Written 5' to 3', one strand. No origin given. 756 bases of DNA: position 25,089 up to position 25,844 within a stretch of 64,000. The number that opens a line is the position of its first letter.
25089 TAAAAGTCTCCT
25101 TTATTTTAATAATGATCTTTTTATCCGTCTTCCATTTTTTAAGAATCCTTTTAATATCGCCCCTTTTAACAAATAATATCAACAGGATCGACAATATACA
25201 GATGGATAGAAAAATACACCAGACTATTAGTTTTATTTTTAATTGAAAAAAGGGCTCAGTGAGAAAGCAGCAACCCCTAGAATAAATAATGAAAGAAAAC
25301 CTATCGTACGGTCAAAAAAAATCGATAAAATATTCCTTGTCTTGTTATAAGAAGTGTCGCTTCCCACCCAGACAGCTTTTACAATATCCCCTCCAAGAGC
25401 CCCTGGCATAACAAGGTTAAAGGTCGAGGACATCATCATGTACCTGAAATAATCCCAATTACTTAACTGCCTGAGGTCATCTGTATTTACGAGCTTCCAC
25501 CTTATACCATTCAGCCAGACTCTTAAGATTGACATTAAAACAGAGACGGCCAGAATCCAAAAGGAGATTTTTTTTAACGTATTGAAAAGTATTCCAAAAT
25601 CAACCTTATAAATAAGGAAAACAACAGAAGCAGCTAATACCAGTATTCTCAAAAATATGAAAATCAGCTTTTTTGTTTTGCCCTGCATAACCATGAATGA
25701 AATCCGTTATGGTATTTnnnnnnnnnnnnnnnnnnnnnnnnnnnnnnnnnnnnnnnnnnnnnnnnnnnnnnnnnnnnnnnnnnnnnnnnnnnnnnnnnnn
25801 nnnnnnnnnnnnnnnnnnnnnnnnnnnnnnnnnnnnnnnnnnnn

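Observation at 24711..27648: Run of three consecutive broken genes (flippase-like, ATP-grasp paralog, ABC ATPase)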

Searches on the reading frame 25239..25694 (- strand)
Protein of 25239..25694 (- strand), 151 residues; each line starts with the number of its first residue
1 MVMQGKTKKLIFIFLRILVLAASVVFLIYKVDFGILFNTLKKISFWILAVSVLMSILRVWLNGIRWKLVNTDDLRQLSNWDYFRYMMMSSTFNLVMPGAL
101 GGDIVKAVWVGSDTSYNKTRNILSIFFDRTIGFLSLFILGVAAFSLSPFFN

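Call 8: search_protein_families(library=pfam, proteins=[window:25239-25694:-], max_evalue=0.01)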
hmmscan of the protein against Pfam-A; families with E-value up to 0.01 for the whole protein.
window:25239-25694:- (151 aa): 1 family
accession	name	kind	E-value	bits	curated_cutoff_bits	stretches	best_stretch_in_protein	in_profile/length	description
PF03706.18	LPG_synthase_TM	-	4.3e-23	82.7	33.4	1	13-146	1-134/302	Lysylphosphatidylglycerol synthase TM region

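Call 21: find_encoding_contigs(protein=window:25239-25694:-, flank=10000, max_places=10)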
Protein window:25239-25694:- (151 aa): no gene with exactly this product is on record in the collection.
